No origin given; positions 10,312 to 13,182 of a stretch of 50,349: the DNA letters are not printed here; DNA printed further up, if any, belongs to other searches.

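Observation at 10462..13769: Adjacent glycosyltransferase and sulfotransferase both start with a SecA-type SEC-C zinc motif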

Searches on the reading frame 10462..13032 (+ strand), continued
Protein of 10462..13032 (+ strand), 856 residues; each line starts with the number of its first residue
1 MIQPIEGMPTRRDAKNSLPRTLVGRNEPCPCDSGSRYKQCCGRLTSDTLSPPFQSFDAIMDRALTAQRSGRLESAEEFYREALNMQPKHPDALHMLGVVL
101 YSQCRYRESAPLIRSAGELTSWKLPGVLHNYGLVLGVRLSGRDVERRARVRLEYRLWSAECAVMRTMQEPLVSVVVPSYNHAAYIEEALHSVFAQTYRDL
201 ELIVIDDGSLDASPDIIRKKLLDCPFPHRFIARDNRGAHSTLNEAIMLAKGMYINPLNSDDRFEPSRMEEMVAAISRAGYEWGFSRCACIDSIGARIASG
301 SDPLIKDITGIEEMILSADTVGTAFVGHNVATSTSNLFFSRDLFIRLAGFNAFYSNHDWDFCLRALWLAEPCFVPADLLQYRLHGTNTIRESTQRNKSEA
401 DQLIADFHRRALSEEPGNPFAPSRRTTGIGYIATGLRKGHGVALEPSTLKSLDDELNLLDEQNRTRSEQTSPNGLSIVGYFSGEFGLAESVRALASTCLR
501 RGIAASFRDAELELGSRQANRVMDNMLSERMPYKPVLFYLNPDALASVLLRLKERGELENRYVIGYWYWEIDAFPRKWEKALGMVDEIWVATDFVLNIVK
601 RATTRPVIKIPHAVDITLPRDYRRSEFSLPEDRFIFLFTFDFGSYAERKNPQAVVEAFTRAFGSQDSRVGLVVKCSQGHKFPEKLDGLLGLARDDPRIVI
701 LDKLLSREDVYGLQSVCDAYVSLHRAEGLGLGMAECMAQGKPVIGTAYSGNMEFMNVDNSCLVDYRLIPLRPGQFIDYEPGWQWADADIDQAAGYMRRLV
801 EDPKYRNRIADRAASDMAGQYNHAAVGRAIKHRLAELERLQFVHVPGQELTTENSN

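Call 7: find_homologous_proteins(query=window:10462-13032:+)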
Query window:10462-13032:+ (856 aa): 254 proteins with E <= 0.001 among 8000 candidates; the best 120 are listed.
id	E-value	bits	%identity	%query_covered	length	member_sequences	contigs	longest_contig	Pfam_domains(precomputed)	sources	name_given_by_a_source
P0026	0.0e+0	1836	100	93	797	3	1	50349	PF00534.27,PF00535.33,PF07719.24,PF13692.13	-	-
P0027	0.0e+0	1426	77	92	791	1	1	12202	PF13641.13,PF00534.27,PF13432.13,PF00535.33,PF07719.24,PF13692.13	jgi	jgi:glycosyltransferase involved in cell wall biosynthesis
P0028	0.0e+0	1181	62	95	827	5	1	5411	PF13641.13,PF00534.27,PF02810.22,PF13424.13,PF00535.33,PF07719.24,PF13692.13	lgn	-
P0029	0.0e+0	1143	60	97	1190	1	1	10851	PF13641.13,PF00534.27,PF02810.22,PF00535.33,PF13692.13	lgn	-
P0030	0.0e+0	1142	60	97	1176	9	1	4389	PF13641.13,PF00534.27,PF02810.22,PF00535.33,PF13692.13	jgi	jgi:glycosyltransferase involved in cell wall biosynthesis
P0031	0.0e+0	1130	60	95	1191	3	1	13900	PF13641.13,PF00534.27,PF00535.33,PF13692.13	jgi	jgi:glycosyltransferase involved in cell wall biosynthesis/DNA-binding beta-propeller fold protein Y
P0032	0.0e+0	1125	61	96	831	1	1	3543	PF13641.13,PF00534.27,PF13414.13,PF02810.22,PF13432.13,PF00535.33,PF13692.13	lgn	-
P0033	0.0e+0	1072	58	93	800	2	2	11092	PF14559.13,PF10111.15,PF13641.13,PF00534.27,PF00535.33,PF13692.13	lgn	-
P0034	0.0e+0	1043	62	84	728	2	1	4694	PF13641.13,PF00534.27,PF00535.33,PF13692.13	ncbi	ncbi:MAG: glycosyltransferase [Anaerolineales bacterium]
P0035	0.0e+0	1043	57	96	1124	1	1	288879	PF00534.27,PF02810.22,PF01436.28,PF00535.33,PF13692.13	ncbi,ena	-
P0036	0.0e+0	1024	56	94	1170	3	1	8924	PF10282.16,PF13641.13,PF00534.27,PF02810.22,PF01436.28,PF00535.33,PF07719.24,PF13692.13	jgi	-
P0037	0.0e+0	1022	56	97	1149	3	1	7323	PF00534.27,PF02810.22,PF00535.33,PF13692.13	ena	-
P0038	0.0e+0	1021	55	97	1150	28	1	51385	PF13641.13,PF00534.27,PF02810.22,PF00535.33,PF13692.13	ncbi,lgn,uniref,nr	ncbi:glycosyltransferase [Candidatus Nitrotoga sp. 1052]|uniref:glycosyltransferase n=1 Tax=Candidat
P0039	0.0e+0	1016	56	95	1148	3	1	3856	PF13641.13,PF00534.27,PF02810.22,PF00535.33,PF13692.13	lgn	-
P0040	2.7e-297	1006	55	95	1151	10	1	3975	PF13641.13,PF00534.27,PF02810.22,PF00535.33,PF13692.13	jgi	jgi:glycosyltransferase involved in cell wall biosynthesis/WD40 repeat protein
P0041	1.9e-279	947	53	95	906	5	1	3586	PF14559.13,PF00534.27,PF02810.22,PF00535.33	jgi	-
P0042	1.1e-276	938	53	96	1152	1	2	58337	PF00534.27,PF00515.35,PF00535.33,PF13692.13,PF13374.13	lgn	-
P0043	3.4e-274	930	53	95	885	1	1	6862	PF13641.13,PF00534.27,PF00535.33,PF07719.24,PF20706.4,PF13692.13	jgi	jgi:glycosyltransferase involved in cell wall biosynthesis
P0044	3.7e-272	923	52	95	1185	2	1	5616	PF00534.27,PF02810.22,PF01436.28,PF00535.33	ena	-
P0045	5.0e-271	920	51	95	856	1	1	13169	PF10111.15,PF13641.13,PF00534.27,PF13414.13,PF02810.22,PF00535.33,PF07719.24,PF13692.13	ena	-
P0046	1.1e-269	915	53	91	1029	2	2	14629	PF13469.13,PF13641.13,PF00534.27,PF00515.35,PF00535.33,PF07719.24,PF13692.13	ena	-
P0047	1.8e-268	911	59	79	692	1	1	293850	PF13641.13,PF00534.27,PF00535.33,PF13692.13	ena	-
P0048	1.8e-264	898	59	77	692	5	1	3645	PF13641.13,PF00534.27,PF00535.33,PF13692.13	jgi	-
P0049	4.3e-264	897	53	92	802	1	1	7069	PF13641.13,PF00534.27,PF00515.35,PF13424.13,PF00535.33,PF07719.24,PF13692.13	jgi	jgi:glycosyltransferase involved in cell wall biosynthesis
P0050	2.6e-258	878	50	97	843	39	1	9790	PF14559.13,PF13641.13,PF00534.27,PF02810.22,PF00535.33,PF07719.24,PF20706.4,PF13692.13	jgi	-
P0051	3.4e-257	874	51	95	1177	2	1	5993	PF14559.13,PF13431.13,PF00534.27,PF02810.22,PF12895.14,PF13432.13,PF00535.33,PF07719.24,PF13692.13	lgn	-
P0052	6.5e-255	866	50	95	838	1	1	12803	PF13641.13,PF00534.27,PF02810.22,PF13428.13,PF00535.33,PF07719.24,PF13692.13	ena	-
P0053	7.3e-252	856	50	95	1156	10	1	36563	PF00534.27,PF00535.33,PF13692.13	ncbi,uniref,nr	ncbi:glycosyltransferase [Candidatus Nitrotoga fabula]|uniref:Glycosyltransferase (Modular protein) 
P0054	8.3e-245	833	48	97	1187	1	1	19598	PF00534.27,PF02810.22,PF00535.33,PF13692.13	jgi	-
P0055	2.4e-232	792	47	95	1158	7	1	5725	PF13641.13,PF00534.27,PF00535.33,PF13692.13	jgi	jgi:glycosyltransferase involved in cell wall biosynthesis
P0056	6.3e-228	777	49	85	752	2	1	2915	PF00534.27,PF00535.33,PF13692.13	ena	-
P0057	7.0e-213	727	45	95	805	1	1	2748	PF00534.27,PF02810.22,PF00535.33,PF20706.4,PF13692.13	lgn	-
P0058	2.1e-205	702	43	95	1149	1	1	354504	PF00534.27,PF00535.33,PF20706.4,PF13692.13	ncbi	-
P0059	4.9e-205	701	43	95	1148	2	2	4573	PF14559.13,PF00534.27,PF00535.33,PF07719.24,PF13374.13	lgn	-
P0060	1.6e-200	686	45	89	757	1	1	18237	PF00534.27,PF00535.33,PF13692.13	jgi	jgi:glycosyltransferase involved in cell wall biosynthesis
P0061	5.4e-198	678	50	74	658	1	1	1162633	PF00534.27,PF13692.13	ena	-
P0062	7.0e-180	618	40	95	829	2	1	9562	PF14559.13,PF00534.27,PF02810.22,PF13432.13,PF00535.33,PF13692.13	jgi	jgi:glycosyltransferase involved in cell wall biosynthesis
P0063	2.1e-178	613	40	95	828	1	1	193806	PF00534.27,PF02810.22,PF13432.13,PF13692.13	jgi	jgi:glycosyltransferase involved in cell wall biosynthesis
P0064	4.1e-178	612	40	94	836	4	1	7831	PF14559.13,PF00534.27,PF02810.22,PF13432.13,PF00535.33,PF13692.13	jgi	jgi:glycosyltransferase involved in cell wall biosynthesis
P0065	1.3e-175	604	40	93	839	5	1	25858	PF00534.27,PF02810.22,PF13432.13,PF00535.33,PF13692.13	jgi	jgi:hypothetical protein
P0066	8.4e-171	588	38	96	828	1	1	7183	PF00534.27,PF02810.22,PF00535.33,PF13692.13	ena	-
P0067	1.6e-170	587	39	94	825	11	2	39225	PF00534.27,PF02810.22,PF13432.13,PF00535.33,PF13692.13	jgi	jgi:glycosyltransferase involved in cell wall biosynthesis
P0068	3.6e-170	586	39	95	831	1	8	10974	PF14559.13,PF00534.27,PF02810.22,PF13432.13,PF07719.24,PF13692.13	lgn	-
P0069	6.4e-170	585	39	95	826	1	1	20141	PF14559.13,PF00534.27,PF02810.22,PF20706.4,PF13692.13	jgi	jgi:glycosyltransferase involved in cell wall biosynthesis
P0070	1.8e-169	584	38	95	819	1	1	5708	PF14559.13,PF00534.27,PF02810.22,PF13432.13,PF20706.4,PF13692.13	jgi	jgi:glycosyltransferase involved in cell wall biosynthesis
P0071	5.3e-168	579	38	95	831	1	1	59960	PF14559.13,PF00534.27,PF02810.22,PF13692.13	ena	-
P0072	2.0e-166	574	38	95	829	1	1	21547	PF00534.27,PF02810.22,PF00535.33,PF13692.13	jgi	jgi:glycosyltransferase involved in cell wall biosynthesis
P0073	2.6e-165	570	47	71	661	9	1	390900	PF14559.13,PF13431.13,PF02810.22,PF00515.35,PF12895.14,PF13424.13,PF13432.13,PF07719.24,PF13374.13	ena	-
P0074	3.5e-164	566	38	95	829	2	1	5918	PF00534.27,PF02810.22,PF13692.13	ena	-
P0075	4.3e-164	566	39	93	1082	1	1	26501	PF00534.27,PF02810.22,PF13692.13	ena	-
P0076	5.8e-164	565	37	95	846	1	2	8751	PF14559.13,PF00534.27,PF02810.22,PF13432.13,PF00535.33,PF13692.13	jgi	jgi:glycosyltransferase involved in cell wall biosynthesis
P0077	2.2e-162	560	37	95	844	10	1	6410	PF00534.27,PF02810.22,PF13432.13,PF00535.33,PF13692.13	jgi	-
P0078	1.8e-161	557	38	95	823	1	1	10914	PF14559.13,PF00534.27,PF02810.22,PF13692.13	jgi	jgi:glycosyltransferase involved in cell wall biosynthesis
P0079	1.8e-160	554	39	89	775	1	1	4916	PF00534.27,PF13692.13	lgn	-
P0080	2.0e-160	554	39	95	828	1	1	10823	PF14559.13,PF00534.27,PF02810.22,PF13432.13,PF00535.33,PF13692.13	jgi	jgi:glycosyltransferase involved in cell wall biosynthesis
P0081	3.4e-158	546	36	94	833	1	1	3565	PF00534.27,PF02810.22,PF13692.13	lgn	-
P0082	2.8e-157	543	52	57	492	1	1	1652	PF13641.13,PF00535.33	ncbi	ncbi:MAG: glycosyltransferase, partial [Candidatus Nitrotoga sp.]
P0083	1.0e-154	535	37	95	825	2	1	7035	PF00534.27,PF02810.22,PF00535.33,PF13692.13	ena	-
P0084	1.9e-154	534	36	95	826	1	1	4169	PF00534.27,PF02810.22,PF13432.13,PF00535.33,PF13692.13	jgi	jgi:glycosyltransferase involved in cell wall biosynthesis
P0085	2.5e-152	527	37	95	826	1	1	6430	PF00534.27,PF02810.22,PF00535.33,PF13692.13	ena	-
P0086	4.6e-150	519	35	97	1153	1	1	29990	PF14559.13,PF00534.27,PF02810.22,PF00535.33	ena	-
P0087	1.3e-149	518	36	95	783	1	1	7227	PF00534.27,PF02810.22,PF00535.33,PF13692.13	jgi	jgi:glycosyltransferase involved in cell wall biosynthesis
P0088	1.8e-145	504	37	94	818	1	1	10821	PF00534.27,PF13432.13,PF00535.33,PF13692.13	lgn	-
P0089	1.9e-145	504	52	56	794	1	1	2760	PF13641.13,PF02810.22,PF01436.28,PF00535.33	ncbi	ncbi:MAG: glycosyltransferase, partial [Candidatus Nitrotoga sp.]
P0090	3.4e-138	480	40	72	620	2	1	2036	PF00534.27,PF13692.13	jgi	-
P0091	2.5e-121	424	46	51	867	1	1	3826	PF14559.13,PF07388.18,PF02810.22,PF00535.33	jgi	-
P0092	2.8e-115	404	46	51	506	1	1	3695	PF14559.13,PF13641.13,PF13414.13,PF02810.22,PF00515.35,PF13424.13,PF13428.13,PF00535.33,PF07719.24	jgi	jgi:glycosyltransferase involved in cell wall biosynthesis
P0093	2.1e-114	401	45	51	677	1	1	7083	PF13489.13,PF10111.15,PF13414.13,PF13428.13,PF00535.33,PF08241.19,PF07021.19,PF13847.13,PF14559.13,PF13641.13,PF13649.13,PF02810.22,PF00515.35,PF13424.13,PF08242.19,PF07719.24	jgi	jgi:glycosyltransferase involved in cell wall biosynthesis/ubiquinone/menaquinone biosynthesis C-met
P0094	5.5e-112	393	42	54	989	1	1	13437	PF10111.15,PF13641.13,PF02810.22,PF13432.13,PF00535.33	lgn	-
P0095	1.6e-108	382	41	64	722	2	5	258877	PF13469.13,PF10111.15,PF13641.13,PF02810.22,PF00535.33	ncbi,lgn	ncbi:MAG: glycosyltransferase [Gallionellaceae bacterium]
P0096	1.6e-108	382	45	48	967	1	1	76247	PF14559.13,PF10111.15,PF13506.14,PF13641.13,PF13414.13,PF13432.13,PF00535.33,PF07719.24,PF13374.13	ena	-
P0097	9.4e-108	379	45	51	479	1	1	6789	PF10111.15,PF13506.14,PF13414.13,PF13176.13,PF13428.13,PF00535.33,PF14559.13,PF13641.13,PF02810.22,PF00515.35,PF13424.13,PF13432.13,PF07719.24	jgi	jgi:hypothetical protein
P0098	1.8e-107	379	55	37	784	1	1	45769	PF13641.13,PF02810.22,PF00535.33,PF07719.24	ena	-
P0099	4.2e-107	377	43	55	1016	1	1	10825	PF02810.22,PF00535.33,PF07719.24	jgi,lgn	jgi:glycosyltransferase involved in cell wall biosynthesis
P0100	6.5e-107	377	41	51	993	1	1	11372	PF10111.15,PF13641.13,PF02810.22,PF13424.13,PF00535.33,PF07719.24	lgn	-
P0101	1.5e-106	375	44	51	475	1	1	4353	PF14559.13,PF10111.15,PF13641.13,PF02810.22,PF00515.35,PF13432.13,PF13181.13,PF00535.33,PF07719.24,PF13374.13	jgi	jgi:glycosyltransferase involved in cell wall biosynthesis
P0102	1.2e-105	373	43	53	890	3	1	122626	PF10111.15,PF02810.22,PF13424.13,PF00535.33,PF07719.24,PF06990.17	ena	-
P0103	1.7e-105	372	45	52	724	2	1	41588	PF10111.15,PF13641.13,PF02810.22,PF00535.33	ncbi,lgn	ncbi:MAG: glycosyltransferase [Gallionellaceae bacterium]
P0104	2.0e-105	372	40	55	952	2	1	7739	PF10111.15,PF13506.14,PF13641.13,PF13424.13,PF00535.33,PF07719.24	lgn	-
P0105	4.3e-105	371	44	49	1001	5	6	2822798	PF14559.13,PF10111.15,PF13641.13,PF02810.22,PF00515.35,PF13424.13,PF13432.13,PF00535.33,PF07719.24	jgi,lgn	jgi:glycosyltransferase involved in cell wall biosynthesis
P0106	1.1e-104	369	46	50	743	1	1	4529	PF10111.15,PF13506.14,PF13641.13,PF13649.13,PF02810.22,PF13432.13,PF00535.33,PF08241.19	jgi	jgi:glycosyltransferase involved in cell wall biosynthesis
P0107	3.7e-104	368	42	51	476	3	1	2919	PF14559.13,PF10111.15,PF13641.13,PF02810.22,PF00535.33,PF07719.24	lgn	-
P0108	2.5e-103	365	43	53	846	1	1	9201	PF13641.13,PF00535.33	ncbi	-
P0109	4.4e-103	364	45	50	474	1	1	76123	PF14559.13,PF10111.15,PF13641.13,PF02810.22,PF13424.13,PF13432.13,PF00535.33,PF07719.24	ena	-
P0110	5.8e-103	364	42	49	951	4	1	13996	PF10111.15,PF13641.13,PF00535.33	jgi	-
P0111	5.1e-102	360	46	48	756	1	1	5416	PF10111.15,PF13641.13,PF13649.13,PF02810.22,PF00535.33,PF08241.19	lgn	-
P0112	1.3e-101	359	42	52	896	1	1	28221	PF04230.20,PF10111.15,PF02810.22,PF00535.33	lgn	-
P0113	1.9e-101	359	45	47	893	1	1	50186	PF04230.20,PF13431.13,PF00535.33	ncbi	-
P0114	1.3e-99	353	42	50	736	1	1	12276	PF10111.15,PF02810.22,PF00535.33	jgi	jgi:glycosyltransferase involved in cell wall biosynthesis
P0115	1.6e-99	352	43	50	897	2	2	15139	PF04230.20,PF00535.33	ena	-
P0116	3.0e-99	351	43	49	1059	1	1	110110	PF13489.13,PF13641.13,PF13649.13,PF02810.22,PF00535.33,PF08241.19,PF08242.19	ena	-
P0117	1.6e-98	349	44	48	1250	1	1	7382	PF14559.13,PF05045.18,PF13641.13,PF00534.27,PF13424.13,PF13432.13,PF13428.13,PF00535.33,PF07719.24,PF20706.4,PF13692.13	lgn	-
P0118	1.7e-97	346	45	48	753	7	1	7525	PF10111.15,PF13641.13,PF13649.13,PF02810.22,PF00535.33,PF08241.19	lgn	-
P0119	4.8e-97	344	44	51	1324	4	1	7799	PF13469.13,PF10111.15,PF13641.13,PF02810.22,PF00535.33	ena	-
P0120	8.6e-97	343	40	53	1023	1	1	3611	PF13469.13,PF10111.15,PF13641.13,PF00534.27,PF00535.33,PF13692.13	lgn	-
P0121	3.1e-94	335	45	48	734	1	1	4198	PF13641.13,PF13649.13,PF00535.33,PF08241.19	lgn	-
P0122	1.3e-93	333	41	44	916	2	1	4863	PF13632.13,PF10111.15,PF13506.14,PF13641.13,PF00535.33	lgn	-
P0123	3.6e-93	331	39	53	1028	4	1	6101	PF10111.15,PF13506.14,PF13641.13,PF00534.27,PF13524.13,PF00535.33,PF13692.13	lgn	-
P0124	4.9e-93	331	42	53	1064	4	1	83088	PF14559.13,PF13469.13,PF10111.15,PF13641.13,PF02810.22,PF00535.33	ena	-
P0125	1.1e-92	330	42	52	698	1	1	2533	PF13469.13,PF10111.15,PF13506.14,PF02810.22,PF00535.33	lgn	-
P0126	7.5e-92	327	43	51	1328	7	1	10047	PF13469.13,PF10111.15,PF13641.13,PF02810.22,PF00535.33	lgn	-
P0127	6.7e-91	324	43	50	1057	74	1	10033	PF13469.13,PF10111.15,PF13641.13,PF02810.22,PF00535.33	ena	-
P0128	7.3e-90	320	43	50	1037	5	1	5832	PF13469.13,PF10111.15,PF13641.13,PF02810.22,PF00535.33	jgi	-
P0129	1.2e-89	320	45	47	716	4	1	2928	PF10111.15,PF13641.13,PF00535.33,PF08241.19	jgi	jgi:GT2 family glycosyltransferase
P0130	5.1e-89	317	41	49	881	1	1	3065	PF10111.15,PF13641.13,PF02810.22,PF00535.33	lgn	-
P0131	2.5e-88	315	43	46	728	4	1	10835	PF14559.13,PF13641.13,PF13649.13,PF00535.33,PF08241.19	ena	-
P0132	2.8e-88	315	43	50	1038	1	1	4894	PF13469.13,PF10111.15,PF13641.13,PF02810.22,PF00535.33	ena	-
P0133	5.4e-88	314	42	50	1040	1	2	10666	PF10111.15,PF13641.13,PF02810.22,PF00535.33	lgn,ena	-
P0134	6.0e-88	314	41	50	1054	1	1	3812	PF13469.13,PF10111.15,PF13641.13,PF02810.22,PF00535.33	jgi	jgi:glycosyltransferase involved in cell wall biosynthesis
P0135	1.0e-87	313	41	46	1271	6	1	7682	PF05045.18,PF10111.15,PF13641.13,PF00534.27,PF00535.33,PF20706.4,PF13692.13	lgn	-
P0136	2.0e-87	312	42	46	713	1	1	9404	PF13641.13,PF13649.13,PF00535.33,PF08241.19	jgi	jgi:glycosyltransferase involved in cell wall biosynthesis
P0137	2.4e-87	312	40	51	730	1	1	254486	PF10111.15,PF13641.13,PF02810.22,PF00535.33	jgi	jgi:glycosyltransferase involved in cell wall biosynthesis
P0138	2.6e-87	312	41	50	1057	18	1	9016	PF13469.13,PF10111.15,PF13641.13,PF02810.22,PF00535.33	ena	-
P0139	7.5e-87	310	43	46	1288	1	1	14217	PF13469.13,PF10111.15,PF13641.13,PF00535.33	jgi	jgi:hypothetical protein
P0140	1.4e-86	309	45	46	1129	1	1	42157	PF10111.15,PF13641.13,PF02810.22,PF00535.33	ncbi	-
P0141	2.0e-86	309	43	50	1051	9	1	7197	PF13469.13,PF10111.15,PF13641.13,PF02810.22,PF00535.33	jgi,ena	-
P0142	2.6e-86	309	39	53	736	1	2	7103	PF02810.22,PF00535.33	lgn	-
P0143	2.6e-86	309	41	52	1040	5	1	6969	PF13469.13,PF10111.15,PF13641.13,PF02810.22,PF00535.33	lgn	-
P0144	4.2e-86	308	40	51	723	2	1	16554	PF13469.13,PF10111.15,PF13641.13,PF02810.22,PF00535.33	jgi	jgi:glycosyltransferase involved in cell wall biosynthesis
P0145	5.0e-86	308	42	50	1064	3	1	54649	PF14559.13,PF13469.13,PF10111.15,PF13641.13,PF02810.22,PF00535.33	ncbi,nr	ncbi:MAG TPA: glycosyltransferase [Casimicrobiaceae bacterium]|nr:glycosyltransferase [Casimicrobiac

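Call 9: find_encoding_contigs(protein=P0026, flank=10000, max_places=3)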
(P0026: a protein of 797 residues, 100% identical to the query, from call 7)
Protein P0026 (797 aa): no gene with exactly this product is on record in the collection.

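Call 28: search_solved_structures(query=window:10462-13032:+, max_evalue=0.01)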
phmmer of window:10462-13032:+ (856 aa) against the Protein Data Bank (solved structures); distinct sequences matched with E-value up to 0.01: 46.
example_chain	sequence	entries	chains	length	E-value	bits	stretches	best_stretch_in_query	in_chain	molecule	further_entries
2z87_A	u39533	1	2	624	4.1e-20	74.6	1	161-272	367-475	Chondroitin synthase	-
2z86_A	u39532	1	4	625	4.1e-20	74.6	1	161-272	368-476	Chondroitin synthase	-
9qhb_A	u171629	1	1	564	5.4e-14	54.3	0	67-119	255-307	Engineered tetratricopeptide repeat protein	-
5hea_A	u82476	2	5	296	4e-11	44.8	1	170-279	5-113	Putative glycosyltransferase (GalT1)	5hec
8bu0_A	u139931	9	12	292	1.8e-10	42.6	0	68-119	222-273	Consensus tetratricopeptide repeat protein | Crystal structure of an 8-repeat consensus TPR superhelix with Zinc. | Monomer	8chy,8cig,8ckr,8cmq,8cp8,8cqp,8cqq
8vh7_A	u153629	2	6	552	4.7e-10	41.3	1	168-288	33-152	Heparosan synthase B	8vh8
8viw_A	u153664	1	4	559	4.8e-10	41.3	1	168-288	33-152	Heparosan synthase B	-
1h7l_A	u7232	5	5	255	2.7e-09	38.8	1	170-275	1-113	SPORE COAT POLYSACCHARIDE BIOSYNTHESIS PROTEIN SPSA | PROTEIN (SPORE COAT POLYSACCHARIDE BIOSYNTHESIS PROTEIN SPSA)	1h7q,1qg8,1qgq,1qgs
3bcv_A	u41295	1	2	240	3.6e-09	38.4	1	170-266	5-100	Putative glycosyltransferase protein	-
9qhc_A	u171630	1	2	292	2.3e-08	35.7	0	68-119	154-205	Engineered tetratricopeptide repeat protein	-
6yv7_B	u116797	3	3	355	2e-07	32.6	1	168-267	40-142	Glycosyl transferase, family 2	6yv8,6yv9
6yv7_A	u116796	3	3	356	2.1e-07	32.6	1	168-267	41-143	Glycosyl transferase, family 2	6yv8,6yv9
7obi_A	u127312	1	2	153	5.5e-07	31.1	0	65-121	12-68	CTPR-rv4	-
9omm_A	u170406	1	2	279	4.5e-06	28.1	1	172-271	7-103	Glycosyltransferase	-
9omh_A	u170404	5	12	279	4.5e-06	28.1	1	172-271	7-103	Glycosyltransferase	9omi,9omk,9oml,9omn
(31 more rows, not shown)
